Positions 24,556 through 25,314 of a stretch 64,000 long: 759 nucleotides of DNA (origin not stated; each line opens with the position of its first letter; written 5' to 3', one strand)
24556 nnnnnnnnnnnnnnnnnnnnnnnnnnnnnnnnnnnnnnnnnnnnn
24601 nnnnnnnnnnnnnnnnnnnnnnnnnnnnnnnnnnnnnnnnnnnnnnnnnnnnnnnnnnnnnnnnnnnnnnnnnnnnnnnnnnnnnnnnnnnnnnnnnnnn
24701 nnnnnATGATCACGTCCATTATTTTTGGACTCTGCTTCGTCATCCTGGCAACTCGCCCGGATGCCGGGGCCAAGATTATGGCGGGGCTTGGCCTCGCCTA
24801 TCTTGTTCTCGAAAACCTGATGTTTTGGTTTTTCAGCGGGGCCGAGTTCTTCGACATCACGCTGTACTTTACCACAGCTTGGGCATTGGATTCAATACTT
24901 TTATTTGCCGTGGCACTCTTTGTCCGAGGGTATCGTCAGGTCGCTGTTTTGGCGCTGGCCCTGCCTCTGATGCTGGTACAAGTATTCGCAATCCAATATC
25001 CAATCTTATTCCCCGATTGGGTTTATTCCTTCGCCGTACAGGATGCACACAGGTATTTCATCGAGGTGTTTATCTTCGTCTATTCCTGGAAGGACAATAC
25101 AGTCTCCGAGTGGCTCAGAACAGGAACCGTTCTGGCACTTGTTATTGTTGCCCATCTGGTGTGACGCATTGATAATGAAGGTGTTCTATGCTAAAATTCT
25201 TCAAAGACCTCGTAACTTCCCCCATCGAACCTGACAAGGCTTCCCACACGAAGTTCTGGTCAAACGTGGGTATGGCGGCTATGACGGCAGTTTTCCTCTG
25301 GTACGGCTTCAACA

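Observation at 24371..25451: Three membrane proteins embedded between tail-fibre genes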

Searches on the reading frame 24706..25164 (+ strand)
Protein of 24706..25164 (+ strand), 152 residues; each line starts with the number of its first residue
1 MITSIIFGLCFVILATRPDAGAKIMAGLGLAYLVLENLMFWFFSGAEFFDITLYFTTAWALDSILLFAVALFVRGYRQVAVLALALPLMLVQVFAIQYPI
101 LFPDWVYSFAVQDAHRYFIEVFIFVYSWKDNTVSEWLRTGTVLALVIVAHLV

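Call 4: search_protein_families(library=pfam, proteins=[window:24706-25164:+], max_evalue=0.1)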
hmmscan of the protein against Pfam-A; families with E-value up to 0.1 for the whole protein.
window:24706-25164:+ (152 aa): 0 families

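Call 5: search_protein_families(library=phrogs, proteins=[window:24706-25164:+], max_evalue=0.01)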
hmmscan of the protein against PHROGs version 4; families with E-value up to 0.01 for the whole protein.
window:24706-25164:+ (152 aa): 1 family
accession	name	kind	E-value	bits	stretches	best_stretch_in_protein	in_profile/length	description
phrog_7451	-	unknown function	1.7e-75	253.5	1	1-152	1-152/157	-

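Call 13: search_dna_similar(query=window:24706-25161:+, collection=phages, mode=protein, max_rows=60, rows=spread, max_evalue=0.001)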
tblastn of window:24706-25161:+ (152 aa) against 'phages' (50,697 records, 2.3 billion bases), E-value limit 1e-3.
Records with a match: 107; places in all: 107; records where one place covers at least 80% of the query: 107.
Best place of each record, by identity: >=99% 2; 95-99% 4; 90-95% 15; 80-90% 3; 60-80% 6; <60% 77.
By first word of the organism name: Klebsiella 30; Escherichia 16; Cronobacter 15; Salmonella 15; Pectobacterium 10; Enterobacter 7; Erwinia 6; Serratia 2; Raoultella 2; Proteus 2; and 2 more.
By host as written in the record: Klebsiella pneumoniae 12; Cronobacter sakazakii 11; - 7; Klebsiella pneumoniae K23 7; Enterobacter hormaechei subsp. xiangfangensis 4; Escherichia coli str. K-12 substr. MG1655 4; Escherichia sp. 4; Pectobacterium carotovorum subsp. carotovorum 27 3; and 37 more.
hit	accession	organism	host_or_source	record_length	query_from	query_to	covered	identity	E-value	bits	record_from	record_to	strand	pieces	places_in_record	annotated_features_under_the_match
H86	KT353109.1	Cronobacter phage PBES 02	Cronobacter sp.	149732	1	152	100%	99.3%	1e-84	275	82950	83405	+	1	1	putative membrane protein (x2)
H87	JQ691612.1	Cronobacter phage CR3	Cronobacter sakazakii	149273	1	152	100%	97.4%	2e-75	249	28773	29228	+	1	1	hypothetical protein (x2)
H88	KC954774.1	Cronobacter phage CR8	Cronobacter sakazakii ATCC 29544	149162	1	152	100%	96.7%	5e-83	271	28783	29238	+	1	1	hypothetical protein (x2)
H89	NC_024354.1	Cronobacter phage CR8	Cronobacter sakazakii ATCC 29544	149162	1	152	100%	96.7%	5e-83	271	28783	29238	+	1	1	hypothetical protein (x2)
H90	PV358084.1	Enterobacter phage ENT3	Enterobacter hormaechei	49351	1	152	100%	94.7%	5e-82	268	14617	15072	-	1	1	record has no annotation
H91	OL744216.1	Enterobacter phage vB_ExiM_F4M1E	Enterobacter hormaechei subsp. ...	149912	1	152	100%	94.7%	5e-82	268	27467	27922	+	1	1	hypothetical protein (x2)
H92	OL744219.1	Enterobacter phage vB_ExiM_F5M1E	Enterobacter hormaechei subsp. ...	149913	1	152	100%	94.7%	5e-82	268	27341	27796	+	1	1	hypothetical protein (x2)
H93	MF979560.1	Pectobacterium phage DU_PP_I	Pectobacterium sp.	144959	1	152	100%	94.1%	7e-79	259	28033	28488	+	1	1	hypothetical protein (x2)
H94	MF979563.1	Pectobacterium phage DU_PP_IV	Pectobacterium sp.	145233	1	152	100%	94.1%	7e-79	259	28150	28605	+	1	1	hypothetical protein (x2)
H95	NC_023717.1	Cronobacter phage CR9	Cronobacter sakazakii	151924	1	152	100%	91.4%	6e-81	265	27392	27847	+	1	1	hypothetical protein (x2)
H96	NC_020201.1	Pectobacterium phage phiTE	Pectobacterium atrosepticum SCRI1043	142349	1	152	100%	91.4%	1e-80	263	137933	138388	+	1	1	hypothetical protein (x2)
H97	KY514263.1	Pectobacterium phage vB_PatM_CB7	Pectobacterium atrosepticum DSM 30186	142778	1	152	100%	91.4%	3e-80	263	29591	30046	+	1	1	putative membrane protein (x2)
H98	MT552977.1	Pectobacterium phage POP18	Pectobacterium carotovorum subsp. ...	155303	1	152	100%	89.5%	3e-76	251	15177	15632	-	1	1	record has no annotation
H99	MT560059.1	Pectobacterium phage POP15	Pectobacterium carotovorum subsp. ...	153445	1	152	100%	87.5%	3e-74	246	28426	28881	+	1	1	hypothetical protein (x2)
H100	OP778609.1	Escherichia phage A73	Escherichia coli str. K-12 substr. ...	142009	1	152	100%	66.4%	6e-60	204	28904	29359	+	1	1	hypothetical protein (x2)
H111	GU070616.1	Salmonella phage PVPSE1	Salmonella enteritidis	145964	1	150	99%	39.1%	2e-29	117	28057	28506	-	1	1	43: hypothetical membrane protein | 44: conserved hypothetical membrane protein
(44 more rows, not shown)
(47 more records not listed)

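Call 17: get_annotated_region(hit=H111, flank=5000)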
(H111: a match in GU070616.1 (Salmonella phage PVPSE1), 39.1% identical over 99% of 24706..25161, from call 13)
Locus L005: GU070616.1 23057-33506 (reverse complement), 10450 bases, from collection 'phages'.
description: Salmonella phage PVP-SE1, complete genome.
organism: Salmonella phage PVPSE1 (NCBI taxid 889338)
taxonomy: Viruses; Duplodnaviria; Heunggongvirae; Uroviricota; Caudoviricetes; Vequintavirinae; Seunavirus; Seunavirus PVPSE1
host: Salmonella enteritidis; source: -; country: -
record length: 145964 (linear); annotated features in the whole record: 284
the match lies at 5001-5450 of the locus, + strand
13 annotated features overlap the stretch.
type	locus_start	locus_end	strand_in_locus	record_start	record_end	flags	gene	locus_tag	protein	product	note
CDS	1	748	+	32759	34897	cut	49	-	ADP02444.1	putative fusion protein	similar to YP_002003545.1 hypothetical protein rv5_gp043 from Escherichia phage rv5 at N-terminus and YP_002413095.1 ...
CDS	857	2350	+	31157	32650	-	48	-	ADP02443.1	conserved hypothetical protein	similar to YP_002003538.1 hypothetical protein rv5_gp036 from Escherichia phage rv5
CDS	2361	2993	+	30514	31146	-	47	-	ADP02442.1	conserved hypothetical protein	similar to YP_002003537.1; hypothetical protein rv5_gp035 from Escherichia phage rv5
CDS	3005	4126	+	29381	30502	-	46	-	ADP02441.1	putative tail fiber protein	similar to YP_002003535.1; putative tail fiber protein from Escherichia phage rv5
CDS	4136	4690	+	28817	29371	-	45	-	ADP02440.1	putative tail fiber assembly protein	similar to YP_002003534.1 putative tail fiber assembly protein from Escherichia phage rv5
CDS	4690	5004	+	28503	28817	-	44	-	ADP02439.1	conserved hypothetical membrane protein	similar to YP_002003533.1 hypothetical protein rv5_gp031 from Escherichia phage rv5; membrane protein with 1 ...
CDS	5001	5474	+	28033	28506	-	43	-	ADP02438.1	hypothetical membrane protein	membrane protein with 4 transmembrane domains as shown using Octopus and Phobius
CDS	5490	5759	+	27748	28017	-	42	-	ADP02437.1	conserved hypothetical membrane protein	membrane protein with 1 transmembrane domain as shown using Octopus and Phobius; similar to YP_002003531.1 hypothetical ...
CDS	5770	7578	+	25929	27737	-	41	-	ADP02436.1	putative tail fiber protein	similar to YP_002003530.1 putative tail fiber protein from Escherichia phage rv5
CDS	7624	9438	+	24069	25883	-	40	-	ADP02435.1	hypothetical protein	-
regulatory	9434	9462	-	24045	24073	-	-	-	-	terminator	rho-independent terminator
regulatory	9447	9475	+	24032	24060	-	-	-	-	terminator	rho-independent terminator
CDS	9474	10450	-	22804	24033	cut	39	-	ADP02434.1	conserved hypothetical protein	similar to YP_002003711.1 hypothetical protein rv5_gp209 from Escherichia phage rv5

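Call 62: find_homologous_proteins(query=window:24706-25161:+, max_evalue=0.001)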
Query window:24706-25161:+ (152 aa): 42 proteins with E <= 0.001 among 2968 candidates.
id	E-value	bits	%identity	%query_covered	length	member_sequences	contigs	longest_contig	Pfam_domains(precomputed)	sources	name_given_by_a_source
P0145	1.6e-88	312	98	100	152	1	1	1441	PF26221.1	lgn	-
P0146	4.4e-88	311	96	100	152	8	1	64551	PF26221.1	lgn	-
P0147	7.5e-88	310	95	100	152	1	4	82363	PF26221.1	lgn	-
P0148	2.0e-87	309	95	100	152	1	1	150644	PF26221.1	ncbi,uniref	ncbi:hypothetical protein [Enterobacter hormaechei]|uniref:hypothetical protein n=1 Tax=Enterobacter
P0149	2.5e-87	309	95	100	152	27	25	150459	PF26221.1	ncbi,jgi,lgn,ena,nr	ncbi:hypothetical protein [Enterobacter hormaechei]|nr:putative membrane protein [Klebsiella phage v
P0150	1.4e-85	303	94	100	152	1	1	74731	PF26221.1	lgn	-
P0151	2.0e-85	302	94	100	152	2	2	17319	PF26221.1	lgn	-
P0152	2.9e-85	302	91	100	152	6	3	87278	PF26221.1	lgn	-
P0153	1.2e-84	300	92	100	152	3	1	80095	PF26221.1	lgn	-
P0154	5.9e-84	298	94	100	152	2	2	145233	PF26221.1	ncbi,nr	ncbi:hypothetical protein P1A145kb_p032 [Pectobacterium phage DU_PP_I]|nr:hypothetical protein P1A14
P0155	1.5e-83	296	91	100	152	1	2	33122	PF26221.1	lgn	-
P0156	3.7e-80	285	85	100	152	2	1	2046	PF26221.1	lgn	-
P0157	7.9e-79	281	87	100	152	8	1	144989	PF26221.1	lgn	-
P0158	7.9e-77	274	85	100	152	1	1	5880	PF26221.1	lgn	-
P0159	2.2e-71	257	79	100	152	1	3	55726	PF26221.1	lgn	-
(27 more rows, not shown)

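Call 70: predict_structure(alignment_id=A7)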
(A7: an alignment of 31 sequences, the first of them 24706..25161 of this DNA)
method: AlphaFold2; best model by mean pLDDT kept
length: 152 residues; sequences in the alignment: 31
mean_pLDDT: 90.7   pTM: 0.84
mean pLDDT of the five models: 90.7, 90.1, 85.4, 80.2, 75.7
residues with pLDDT >= 90: 102; 70-90: 48; 50-70: 2; < 50: 0
segments of 3 or more residues with pLDDT < 50: none
pLDDT, mean of each block of 10 residues (from residue 1): 92 90 94 94 87 89 95 91 94 91 94 91 84 83 92 88
secondary structure, 60 per line:
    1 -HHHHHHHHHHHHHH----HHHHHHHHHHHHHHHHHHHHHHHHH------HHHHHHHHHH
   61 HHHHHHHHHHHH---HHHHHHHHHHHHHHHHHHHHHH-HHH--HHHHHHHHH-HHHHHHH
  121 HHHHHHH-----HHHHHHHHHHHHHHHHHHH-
elements in order: H2-15 H20-44 H51-72 H76-97 H104-112 H114-127 H133-151

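Call 81: fold_search(model_id=the predicted structure, library=viral)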
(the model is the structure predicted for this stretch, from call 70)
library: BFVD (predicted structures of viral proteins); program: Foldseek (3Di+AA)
matches with E <= 10: 151; with E <= 0.001: 0
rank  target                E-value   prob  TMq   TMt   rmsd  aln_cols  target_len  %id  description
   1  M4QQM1                1.5e-02  1.00  0.50  0.49   5.6       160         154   14  (no name in the UniProt tables at hand)
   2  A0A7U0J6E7            4.0e-02  1.00  0.64  0.62   4.2       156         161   18  (no name in the UniProt tables at hand)
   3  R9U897                6.6e-02  1.00  0.67  0.64   3.9       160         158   17  (no name in the UniProt tables at hand)
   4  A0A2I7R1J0            2.5e-01  1.00  0.67  0.67   4.0       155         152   11  (no name in the UniProt tables at hand)
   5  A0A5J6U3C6            4.0e-01  0.75  0.42  0.41   9.1       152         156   12  (no name in the UniProt tables at hand)
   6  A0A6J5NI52            4.2e-01  0.87  0.51  0.49   8.0       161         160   11  Uncharacterized protein [uncultured Caudovirales phage]
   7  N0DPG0                4.6e-01  0.95  0.53  0.56   7.6       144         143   12  Uncharacterized protein [Edwardsiella phage PEi21]
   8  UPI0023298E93         4.6e-01  0.92  0.56  0.53   7.9       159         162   15  (no name look-up for this kind of identifier)
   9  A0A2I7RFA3            5.9e-01  0.95  0.61  0.63   4.2       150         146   14  (no name in the UniProt tables at hand)
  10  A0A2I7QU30            6.9e-01  0.94  0.60  0.60   4.0       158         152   11  (no name in the UniProt tables at hand)
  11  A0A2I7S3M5            6.9e-01  0.44  0.36  0.35   7.5       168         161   10  (no name in the UniProt tables at hand)
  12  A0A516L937            8.4e-01  0.80  0.51  0.50   6.5       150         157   10  (no name in the UniProt tables at hand)
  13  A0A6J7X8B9            9.7e-01  0.20  0.26  0.24  12.9       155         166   10  Uncharacterized protein [uncultured Caudovirales phage]
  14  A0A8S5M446            1.0e+00  0.35  0.35  0.36  18.4       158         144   13  Uncharacterized protein [Siphoviridae sp. ctz7e2]
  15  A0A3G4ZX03            1.0e+00  0.11  0.20  0.18  17.0       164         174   12  Uncharacterized protein [Faunusvirus sp.]
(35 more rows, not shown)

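Call 82: search_protein_families(library=pfam, proteins=[L005:4690-5001:+], max_evalue=0.1)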
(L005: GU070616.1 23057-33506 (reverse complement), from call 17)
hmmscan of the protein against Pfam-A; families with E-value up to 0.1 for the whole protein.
L005:4690-5001:+ (104 aa): 7 families
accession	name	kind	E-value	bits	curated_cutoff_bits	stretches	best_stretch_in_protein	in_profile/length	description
PF06780.16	Erp_C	-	0.01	16.3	24.3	1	32-95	2-63/140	Erp protein C-terminus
PF20570.3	DUF6779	-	0.021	15.9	28.1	1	6-95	3-91/108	Domain of unknown function (DUF6779)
PF07028.16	DUF1319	-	0.022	15.4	28.1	1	59-102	52-95/109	Protein of unknown function (DUF1319)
PF18241.6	AvrM-A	-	0.024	15.5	27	1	27-84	30-87/147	Flax-rust effector AvrM-A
PF11180.13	DUF2968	-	0.03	14.3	27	1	10-102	66-157/180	Protein of unknown function (DUF2968)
PF09548.15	Spore_III_AB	-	0.044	14.2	32.5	1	18-85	10-78/170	Stage III sporulation protein AB (spore_III_AB)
PF04644.17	Motilin_ghrelin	-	0.053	13.9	23.2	1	27-37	5-15/28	Motilin/ghrelin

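Call 112: search_protein_families(library=padloc, proteins=[window:24706-25161:+], max_evalue=0.01)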
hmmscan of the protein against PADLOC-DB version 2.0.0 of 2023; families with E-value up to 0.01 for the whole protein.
window:24706-25161:+ (152 aa): 0 families
